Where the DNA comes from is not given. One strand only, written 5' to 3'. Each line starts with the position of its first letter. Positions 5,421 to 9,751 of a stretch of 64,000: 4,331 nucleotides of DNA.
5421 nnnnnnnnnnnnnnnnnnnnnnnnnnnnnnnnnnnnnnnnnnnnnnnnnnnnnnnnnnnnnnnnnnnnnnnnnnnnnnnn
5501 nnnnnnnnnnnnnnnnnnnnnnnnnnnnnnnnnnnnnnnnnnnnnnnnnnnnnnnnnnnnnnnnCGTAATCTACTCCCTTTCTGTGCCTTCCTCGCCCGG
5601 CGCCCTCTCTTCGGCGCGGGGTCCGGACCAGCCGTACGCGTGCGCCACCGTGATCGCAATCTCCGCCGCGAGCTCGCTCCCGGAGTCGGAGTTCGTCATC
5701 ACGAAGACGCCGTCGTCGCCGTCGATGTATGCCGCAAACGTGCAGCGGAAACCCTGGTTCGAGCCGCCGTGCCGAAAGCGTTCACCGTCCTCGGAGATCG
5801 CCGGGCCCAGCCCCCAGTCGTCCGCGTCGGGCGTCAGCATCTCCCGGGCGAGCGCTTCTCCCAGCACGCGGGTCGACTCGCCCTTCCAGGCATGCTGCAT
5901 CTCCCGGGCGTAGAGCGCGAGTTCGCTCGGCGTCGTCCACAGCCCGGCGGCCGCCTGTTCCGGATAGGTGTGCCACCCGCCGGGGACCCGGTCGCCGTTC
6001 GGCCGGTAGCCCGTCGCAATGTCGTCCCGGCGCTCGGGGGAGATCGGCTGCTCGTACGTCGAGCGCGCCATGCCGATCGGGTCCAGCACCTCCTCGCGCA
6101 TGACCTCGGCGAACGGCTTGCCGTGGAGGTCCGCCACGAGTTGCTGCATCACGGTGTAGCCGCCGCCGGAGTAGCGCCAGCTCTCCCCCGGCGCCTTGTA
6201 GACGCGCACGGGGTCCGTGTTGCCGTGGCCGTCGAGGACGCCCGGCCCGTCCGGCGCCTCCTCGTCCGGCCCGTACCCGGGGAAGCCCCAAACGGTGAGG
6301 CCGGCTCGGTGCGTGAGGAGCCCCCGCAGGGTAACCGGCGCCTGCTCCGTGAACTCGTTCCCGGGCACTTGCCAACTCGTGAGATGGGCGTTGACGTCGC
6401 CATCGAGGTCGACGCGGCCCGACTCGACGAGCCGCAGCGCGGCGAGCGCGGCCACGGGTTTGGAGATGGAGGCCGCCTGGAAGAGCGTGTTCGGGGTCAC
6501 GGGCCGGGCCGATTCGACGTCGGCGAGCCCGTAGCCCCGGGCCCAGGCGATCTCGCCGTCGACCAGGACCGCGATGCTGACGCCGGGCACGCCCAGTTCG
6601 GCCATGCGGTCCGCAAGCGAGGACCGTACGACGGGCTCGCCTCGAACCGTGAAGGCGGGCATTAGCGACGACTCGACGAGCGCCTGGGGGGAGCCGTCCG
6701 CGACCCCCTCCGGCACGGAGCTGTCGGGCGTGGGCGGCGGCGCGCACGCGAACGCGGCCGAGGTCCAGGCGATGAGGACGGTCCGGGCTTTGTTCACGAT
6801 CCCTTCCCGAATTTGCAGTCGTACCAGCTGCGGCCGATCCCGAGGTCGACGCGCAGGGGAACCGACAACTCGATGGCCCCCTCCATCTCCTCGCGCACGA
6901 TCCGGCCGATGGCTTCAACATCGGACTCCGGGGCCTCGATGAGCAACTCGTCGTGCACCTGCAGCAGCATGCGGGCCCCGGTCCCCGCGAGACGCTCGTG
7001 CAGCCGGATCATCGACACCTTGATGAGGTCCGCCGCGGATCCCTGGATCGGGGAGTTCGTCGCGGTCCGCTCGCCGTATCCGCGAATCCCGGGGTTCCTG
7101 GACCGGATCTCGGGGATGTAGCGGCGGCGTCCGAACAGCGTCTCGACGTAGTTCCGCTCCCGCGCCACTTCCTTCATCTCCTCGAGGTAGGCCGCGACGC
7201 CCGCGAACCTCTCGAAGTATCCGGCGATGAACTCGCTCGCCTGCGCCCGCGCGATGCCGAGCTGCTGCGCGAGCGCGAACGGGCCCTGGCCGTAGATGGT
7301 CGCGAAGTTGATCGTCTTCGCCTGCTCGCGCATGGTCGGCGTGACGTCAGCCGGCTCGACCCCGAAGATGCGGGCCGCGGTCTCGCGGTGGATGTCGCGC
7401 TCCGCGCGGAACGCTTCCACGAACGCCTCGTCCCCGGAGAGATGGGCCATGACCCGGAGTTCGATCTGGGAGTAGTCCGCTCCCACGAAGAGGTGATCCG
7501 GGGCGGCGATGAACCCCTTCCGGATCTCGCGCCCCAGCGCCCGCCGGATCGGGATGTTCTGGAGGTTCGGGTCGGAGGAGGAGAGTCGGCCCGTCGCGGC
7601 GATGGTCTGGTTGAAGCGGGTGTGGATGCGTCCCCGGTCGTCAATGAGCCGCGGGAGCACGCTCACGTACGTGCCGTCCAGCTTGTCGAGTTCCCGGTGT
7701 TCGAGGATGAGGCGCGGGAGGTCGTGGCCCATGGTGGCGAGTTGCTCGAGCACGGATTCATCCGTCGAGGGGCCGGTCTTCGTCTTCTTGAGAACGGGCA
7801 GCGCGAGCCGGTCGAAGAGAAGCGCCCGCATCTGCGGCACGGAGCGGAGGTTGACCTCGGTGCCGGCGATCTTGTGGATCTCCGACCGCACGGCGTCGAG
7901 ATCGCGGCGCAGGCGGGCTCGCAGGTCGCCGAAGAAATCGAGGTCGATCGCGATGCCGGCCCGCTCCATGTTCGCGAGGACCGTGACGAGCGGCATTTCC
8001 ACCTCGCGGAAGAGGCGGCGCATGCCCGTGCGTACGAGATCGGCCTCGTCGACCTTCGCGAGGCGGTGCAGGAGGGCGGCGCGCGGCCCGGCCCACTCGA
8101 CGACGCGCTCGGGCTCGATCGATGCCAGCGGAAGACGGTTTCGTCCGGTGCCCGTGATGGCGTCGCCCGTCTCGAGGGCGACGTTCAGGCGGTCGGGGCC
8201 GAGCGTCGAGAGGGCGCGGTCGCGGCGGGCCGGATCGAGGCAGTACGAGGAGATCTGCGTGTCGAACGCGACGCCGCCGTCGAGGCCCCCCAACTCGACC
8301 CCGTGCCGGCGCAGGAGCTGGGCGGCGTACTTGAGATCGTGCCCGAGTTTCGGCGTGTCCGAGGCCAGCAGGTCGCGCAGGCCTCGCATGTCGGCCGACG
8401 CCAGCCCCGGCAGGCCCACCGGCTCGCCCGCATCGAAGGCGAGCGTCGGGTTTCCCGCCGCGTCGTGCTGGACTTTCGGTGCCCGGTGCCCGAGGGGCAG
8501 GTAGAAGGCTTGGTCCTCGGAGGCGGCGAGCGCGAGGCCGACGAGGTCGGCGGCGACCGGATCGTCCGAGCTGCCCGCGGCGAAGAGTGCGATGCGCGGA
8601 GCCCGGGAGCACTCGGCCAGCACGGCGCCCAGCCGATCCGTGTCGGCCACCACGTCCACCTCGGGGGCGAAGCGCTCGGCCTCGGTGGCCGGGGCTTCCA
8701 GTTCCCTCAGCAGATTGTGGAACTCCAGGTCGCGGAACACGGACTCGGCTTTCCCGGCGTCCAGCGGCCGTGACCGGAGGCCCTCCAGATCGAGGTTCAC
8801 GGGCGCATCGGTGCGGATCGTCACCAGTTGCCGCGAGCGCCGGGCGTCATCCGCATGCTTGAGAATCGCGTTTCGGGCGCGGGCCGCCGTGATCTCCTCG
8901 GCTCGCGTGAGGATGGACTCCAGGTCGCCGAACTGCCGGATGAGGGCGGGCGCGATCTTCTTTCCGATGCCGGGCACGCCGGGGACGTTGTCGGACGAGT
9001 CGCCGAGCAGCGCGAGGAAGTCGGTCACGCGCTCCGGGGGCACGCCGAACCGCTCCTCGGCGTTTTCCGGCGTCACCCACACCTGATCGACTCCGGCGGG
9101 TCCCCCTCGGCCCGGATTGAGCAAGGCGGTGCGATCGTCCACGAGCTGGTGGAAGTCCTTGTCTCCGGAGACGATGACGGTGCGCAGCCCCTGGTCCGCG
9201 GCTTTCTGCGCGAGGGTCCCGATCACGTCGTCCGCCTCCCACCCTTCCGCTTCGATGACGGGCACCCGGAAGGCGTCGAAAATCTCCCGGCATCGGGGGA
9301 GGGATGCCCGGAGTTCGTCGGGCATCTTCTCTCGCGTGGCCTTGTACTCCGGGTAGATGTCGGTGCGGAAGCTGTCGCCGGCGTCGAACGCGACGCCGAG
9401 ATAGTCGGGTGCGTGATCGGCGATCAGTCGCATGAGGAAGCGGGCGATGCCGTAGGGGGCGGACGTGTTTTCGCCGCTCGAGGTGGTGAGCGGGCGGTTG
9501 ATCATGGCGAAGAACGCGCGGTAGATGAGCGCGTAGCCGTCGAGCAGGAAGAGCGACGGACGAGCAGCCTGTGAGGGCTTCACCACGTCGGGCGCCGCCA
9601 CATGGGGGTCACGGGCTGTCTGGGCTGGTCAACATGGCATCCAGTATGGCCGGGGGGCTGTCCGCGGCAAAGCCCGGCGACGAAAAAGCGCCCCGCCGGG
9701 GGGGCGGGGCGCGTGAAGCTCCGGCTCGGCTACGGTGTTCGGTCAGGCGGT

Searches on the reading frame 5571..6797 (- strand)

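Call 64: search_protein_families(library=pfam, proteins=[window:5571-6797:-], max_evalue=0.00001)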
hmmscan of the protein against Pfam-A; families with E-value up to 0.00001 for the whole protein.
window:5571-6797:- (408 aa): 1 family
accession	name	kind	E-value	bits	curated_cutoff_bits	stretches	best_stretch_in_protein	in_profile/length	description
PF00144.29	Beta-lactamase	-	2.3e-55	188.5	27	1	60-383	4-323/329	Beta-lactamase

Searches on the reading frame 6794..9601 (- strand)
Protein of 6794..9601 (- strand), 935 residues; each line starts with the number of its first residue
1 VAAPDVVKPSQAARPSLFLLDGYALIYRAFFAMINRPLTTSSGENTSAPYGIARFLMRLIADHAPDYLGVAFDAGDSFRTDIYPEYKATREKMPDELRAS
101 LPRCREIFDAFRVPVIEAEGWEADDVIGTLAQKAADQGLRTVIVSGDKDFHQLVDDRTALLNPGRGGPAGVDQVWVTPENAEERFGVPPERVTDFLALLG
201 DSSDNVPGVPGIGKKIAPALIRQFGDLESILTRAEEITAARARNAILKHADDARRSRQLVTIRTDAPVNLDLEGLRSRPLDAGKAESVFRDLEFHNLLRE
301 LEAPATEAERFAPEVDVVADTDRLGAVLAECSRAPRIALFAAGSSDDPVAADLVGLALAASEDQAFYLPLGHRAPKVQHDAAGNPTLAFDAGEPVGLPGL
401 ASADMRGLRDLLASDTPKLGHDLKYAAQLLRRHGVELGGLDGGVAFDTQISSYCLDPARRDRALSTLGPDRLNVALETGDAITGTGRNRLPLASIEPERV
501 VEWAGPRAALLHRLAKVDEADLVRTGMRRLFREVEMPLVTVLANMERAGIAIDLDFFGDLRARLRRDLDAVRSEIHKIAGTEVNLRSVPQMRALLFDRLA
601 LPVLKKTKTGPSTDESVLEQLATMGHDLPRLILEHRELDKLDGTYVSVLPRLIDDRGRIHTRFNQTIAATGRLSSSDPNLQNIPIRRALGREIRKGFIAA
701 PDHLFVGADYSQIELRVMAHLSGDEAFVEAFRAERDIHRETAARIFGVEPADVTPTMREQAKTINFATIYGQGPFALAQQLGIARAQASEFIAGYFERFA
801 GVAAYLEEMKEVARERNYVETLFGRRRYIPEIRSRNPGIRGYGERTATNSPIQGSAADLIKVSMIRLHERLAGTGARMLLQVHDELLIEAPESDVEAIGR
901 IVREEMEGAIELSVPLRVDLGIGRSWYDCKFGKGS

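Call 64: search_protein_families(library=pfam, proteins=[window:6794-9601:-], max_evalue=0.00001)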
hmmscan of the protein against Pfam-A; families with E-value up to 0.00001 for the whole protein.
window:6794-9601:- (935 aa): 3 families
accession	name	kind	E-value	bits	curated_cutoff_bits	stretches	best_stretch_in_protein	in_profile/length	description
PF00476.26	DNA_pol_A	-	4.7e-150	500.2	34.3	1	559-928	6-381/381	DNA polymerase family A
PF02739.22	5_3_exonuc_N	-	1e-52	178.6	34.3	1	17-186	2-164/164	5'-3' exonuclease, N-terminal resolvase-like domain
PF01367.25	5_3_exonuc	-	1.5e-30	106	40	1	187-281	1-95/97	5'-3' exonuclease, C-terminal SAM fold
